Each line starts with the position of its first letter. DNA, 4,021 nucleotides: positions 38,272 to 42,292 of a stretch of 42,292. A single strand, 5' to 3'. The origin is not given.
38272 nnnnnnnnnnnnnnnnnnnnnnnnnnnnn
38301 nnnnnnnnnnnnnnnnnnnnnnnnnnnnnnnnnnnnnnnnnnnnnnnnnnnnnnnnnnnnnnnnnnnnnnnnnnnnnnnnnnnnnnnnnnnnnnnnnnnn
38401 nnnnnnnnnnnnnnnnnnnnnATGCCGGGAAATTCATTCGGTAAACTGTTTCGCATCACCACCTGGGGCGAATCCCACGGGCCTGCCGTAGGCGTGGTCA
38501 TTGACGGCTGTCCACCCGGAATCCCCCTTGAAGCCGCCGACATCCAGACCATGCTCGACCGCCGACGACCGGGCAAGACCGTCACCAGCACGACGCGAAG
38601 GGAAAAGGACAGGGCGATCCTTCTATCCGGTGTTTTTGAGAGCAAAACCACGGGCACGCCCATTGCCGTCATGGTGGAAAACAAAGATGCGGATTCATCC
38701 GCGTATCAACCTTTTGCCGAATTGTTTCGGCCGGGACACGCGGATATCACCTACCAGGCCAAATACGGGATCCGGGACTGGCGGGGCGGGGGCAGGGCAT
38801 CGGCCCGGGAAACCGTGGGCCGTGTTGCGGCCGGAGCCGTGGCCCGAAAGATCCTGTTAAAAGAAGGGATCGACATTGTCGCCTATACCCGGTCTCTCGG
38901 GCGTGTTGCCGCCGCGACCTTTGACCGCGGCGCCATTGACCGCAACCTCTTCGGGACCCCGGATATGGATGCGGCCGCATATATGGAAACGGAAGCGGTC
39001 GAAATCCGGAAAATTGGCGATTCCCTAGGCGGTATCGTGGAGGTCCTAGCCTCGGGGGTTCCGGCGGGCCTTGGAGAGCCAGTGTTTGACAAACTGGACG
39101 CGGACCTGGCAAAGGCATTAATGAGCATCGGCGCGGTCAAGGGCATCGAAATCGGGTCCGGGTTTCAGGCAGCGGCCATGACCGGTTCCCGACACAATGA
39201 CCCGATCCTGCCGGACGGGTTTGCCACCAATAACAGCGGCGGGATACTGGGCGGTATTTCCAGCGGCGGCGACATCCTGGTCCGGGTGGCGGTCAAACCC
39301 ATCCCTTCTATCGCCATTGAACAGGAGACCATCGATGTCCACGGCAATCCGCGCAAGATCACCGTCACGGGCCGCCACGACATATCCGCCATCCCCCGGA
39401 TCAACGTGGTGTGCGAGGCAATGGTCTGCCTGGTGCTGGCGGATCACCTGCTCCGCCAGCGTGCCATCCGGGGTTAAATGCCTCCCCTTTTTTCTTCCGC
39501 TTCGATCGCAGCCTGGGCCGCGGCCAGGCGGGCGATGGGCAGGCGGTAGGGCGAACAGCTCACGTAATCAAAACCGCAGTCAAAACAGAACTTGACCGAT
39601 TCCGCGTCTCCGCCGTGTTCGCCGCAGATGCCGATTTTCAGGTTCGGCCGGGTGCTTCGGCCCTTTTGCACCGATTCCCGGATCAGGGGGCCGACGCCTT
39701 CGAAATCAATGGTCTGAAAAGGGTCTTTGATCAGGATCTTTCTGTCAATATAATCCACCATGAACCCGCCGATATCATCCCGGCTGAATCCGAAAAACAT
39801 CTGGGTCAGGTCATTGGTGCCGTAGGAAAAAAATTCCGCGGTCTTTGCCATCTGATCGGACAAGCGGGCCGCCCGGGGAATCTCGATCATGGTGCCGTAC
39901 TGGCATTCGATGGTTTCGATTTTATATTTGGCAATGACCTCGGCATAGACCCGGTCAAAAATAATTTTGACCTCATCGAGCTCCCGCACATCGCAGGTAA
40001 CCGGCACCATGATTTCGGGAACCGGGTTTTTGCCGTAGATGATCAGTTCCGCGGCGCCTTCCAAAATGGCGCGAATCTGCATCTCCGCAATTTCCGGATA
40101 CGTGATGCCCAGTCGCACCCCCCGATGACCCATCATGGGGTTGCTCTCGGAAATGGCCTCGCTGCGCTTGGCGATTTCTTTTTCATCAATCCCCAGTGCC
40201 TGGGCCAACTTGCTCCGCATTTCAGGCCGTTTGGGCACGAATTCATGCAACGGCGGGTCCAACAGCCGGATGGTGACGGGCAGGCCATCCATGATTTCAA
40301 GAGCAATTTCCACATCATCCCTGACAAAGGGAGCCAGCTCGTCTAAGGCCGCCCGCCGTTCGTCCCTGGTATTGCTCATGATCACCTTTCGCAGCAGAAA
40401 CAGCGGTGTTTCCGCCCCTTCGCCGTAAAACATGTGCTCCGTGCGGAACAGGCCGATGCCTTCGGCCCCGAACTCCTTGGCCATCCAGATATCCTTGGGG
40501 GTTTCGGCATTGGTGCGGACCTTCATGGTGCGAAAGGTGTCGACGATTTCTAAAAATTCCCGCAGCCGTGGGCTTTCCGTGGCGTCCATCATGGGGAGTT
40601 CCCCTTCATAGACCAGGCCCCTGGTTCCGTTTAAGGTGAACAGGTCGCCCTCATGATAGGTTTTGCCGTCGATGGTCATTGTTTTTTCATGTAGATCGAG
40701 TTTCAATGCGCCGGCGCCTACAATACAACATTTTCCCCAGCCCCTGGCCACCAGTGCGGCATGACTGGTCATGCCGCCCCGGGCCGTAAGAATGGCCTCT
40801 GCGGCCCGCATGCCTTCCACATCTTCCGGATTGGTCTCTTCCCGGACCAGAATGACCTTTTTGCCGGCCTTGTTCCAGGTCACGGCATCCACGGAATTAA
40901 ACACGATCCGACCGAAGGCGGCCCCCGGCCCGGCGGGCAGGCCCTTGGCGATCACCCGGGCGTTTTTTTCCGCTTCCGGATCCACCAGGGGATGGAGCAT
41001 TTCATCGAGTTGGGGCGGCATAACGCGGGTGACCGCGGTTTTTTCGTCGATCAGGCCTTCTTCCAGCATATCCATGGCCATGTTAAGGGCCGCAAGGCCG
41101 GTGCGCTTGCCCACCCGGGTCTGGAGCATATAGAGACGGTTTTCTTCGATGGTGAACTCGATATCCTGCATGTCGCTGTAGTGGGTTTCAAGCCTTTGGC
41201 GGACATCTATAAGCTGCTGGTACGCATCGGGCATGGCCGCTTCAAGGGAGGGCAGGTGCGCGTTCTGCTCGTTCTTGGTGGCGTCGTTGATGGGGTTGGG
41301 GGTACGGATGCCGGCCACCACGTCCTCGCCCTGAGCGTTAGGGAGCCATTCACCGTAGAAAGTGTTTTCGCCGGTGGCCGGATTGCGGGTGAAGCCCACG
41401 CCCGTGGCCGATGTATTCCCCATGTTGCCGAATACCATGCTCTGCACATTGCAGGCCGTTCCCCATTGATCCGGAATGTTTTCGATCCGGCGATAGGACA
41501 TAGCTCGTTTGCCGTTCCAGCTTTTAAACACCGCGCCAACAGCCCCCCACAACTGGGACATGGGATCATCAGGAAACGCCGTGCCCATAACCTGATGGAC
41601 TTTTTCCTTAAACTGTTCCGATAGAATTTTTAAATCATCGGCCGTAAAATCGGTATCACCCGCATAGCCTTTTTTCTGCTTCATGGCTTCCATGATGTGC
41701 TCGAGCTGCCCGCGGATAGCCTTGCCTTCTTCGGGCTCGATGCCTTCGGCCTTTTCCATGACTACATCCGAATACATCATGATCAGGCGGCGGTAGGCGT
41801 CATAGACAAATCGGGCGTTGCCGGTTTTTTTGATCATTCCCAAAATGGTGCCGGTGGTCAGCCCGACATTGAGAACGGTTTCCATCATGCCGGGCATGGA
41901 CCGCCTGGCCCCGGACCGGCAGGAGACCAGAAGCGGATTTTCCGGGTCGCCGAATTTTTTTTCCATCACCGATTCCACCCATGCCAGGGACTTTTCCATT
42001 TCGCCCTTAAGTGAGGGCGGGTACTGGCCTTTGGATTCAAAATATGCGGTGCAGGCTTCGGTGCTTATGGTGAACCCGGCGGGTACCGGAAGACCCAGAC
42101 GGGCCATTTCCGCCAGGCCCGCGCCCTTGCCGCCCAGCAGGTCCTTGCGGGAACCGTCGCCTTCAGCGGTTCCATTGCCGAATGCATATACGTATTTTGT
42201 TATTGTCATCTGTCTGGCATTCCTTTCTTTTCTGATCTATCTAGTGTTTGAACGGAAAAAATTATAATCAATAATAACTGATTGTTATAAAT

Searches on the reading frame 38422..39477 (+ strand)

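Call 36: search_protein_families(library=ncbifam, proteins=[window:38422-39477:+], max_evalue=0.00001)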
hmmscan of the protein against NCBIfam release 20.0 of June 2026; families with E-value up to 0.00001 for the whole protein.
window:38422-39477:+ (351 aa): 3 families
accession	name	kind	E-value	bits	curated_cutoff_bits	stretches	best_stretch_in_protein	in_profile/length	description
NF003793.1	PRK05382.1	equivalog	2.6e-137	457.3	321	1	11-345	1-344/344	chorismate synthase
TIGR00033.1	aroC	equivalog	3.1e-128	427.6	212.2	1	10-348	1-349/351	chorismate synthase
NF009113.0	PRK12463.1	equivalog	5.8e-55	186.8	799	1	11-346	2-367/390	chorismate synthase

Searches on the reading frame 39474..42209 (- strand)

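Call 36: search_protein_families(library=ncbifam, proteins=[window:39474-42209:-], max_evalue=0.00001)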
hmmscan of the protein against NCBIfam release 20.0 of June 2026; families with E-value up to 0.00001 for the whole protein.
window:39474-42209:- (911 aa): 19 families
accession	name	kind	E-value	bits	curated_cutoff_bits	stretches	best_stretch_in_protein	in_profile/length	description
TIGR01828.1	pyru_phos_dikin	equivalog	0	1208.5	843.45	1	5-902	2-865/865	pyruvate, phosphate dikinase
NF004531.0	PRK05878.1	equivalog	1.2e-145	486.1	456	1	20-571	21-494/534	pyruvate, phosphate dikinase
NF005057.0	PRK06464.1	equivalog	1.2e-65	222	598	1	329-890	295-778/798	phosphoenolpyruvate synthase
TIGR01418.1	PEP_synth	equivalog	6.8e-58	196.6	739.75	1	328-887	288-769/784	pyruvate, water dikinase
TIGR01417.1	PTS_I_fam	equivalog_domain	1e-38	133.2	341.7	2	687-899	348-538/565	phosphoenolpyruvate--protein phosphotransferase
NF008382.0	PRK11177.1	equivalog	2e-28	99.4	824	2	687-891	349-531/575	phosphoenolpyruvate-protein phosphotransferase PtsI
NF008283.0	PRK11061.1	equivalog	2e-27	95.8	583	1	685-812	512-633/748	phosphoenolpyruvate--protein phosphotransferase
NF004878.0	PRK06241.1-3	subfamily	5e-18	64.6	945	1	23-61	17-55/891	phosphoenolpyruvate synthase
NF004881.0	PRK06241.2-2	equivalog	8.9e-17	60.6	883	0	418-517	786-884/898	phosphoenolpyruvate synthase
NF052632.1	undecylprod_RedH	equivalog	2.6e-13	48.8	1350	0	19-61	11-53/880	undecylprodigiosin ligase RedH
NF004877.0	PRK06241.1-2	subfamily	3.1e-12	45.6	866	0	16-60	10-55/869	phosphoenolpyruvate synthase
NF052631.1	prodigiosin_PigC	equivalog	9.6e-12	43.6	1300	0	20-67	11-58/883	prodigiosin ligase PigC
NF004880.0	PRK06241.2-1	equivalog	1.8e-11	42.7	972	0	224-366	142-279/837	phosphoenolpyruvate synthase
NF041857.1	RIF_Ptrans_rph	equivalog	3.8e-11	42.1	999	0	18-60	10-53/864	rifamycin-inactivating phosphotransferase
NF004883.0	PRK06241.2-4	equivalog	3.6e-09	35.3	1063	0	406-507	798-896/928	phosphoenolpyruvate synthase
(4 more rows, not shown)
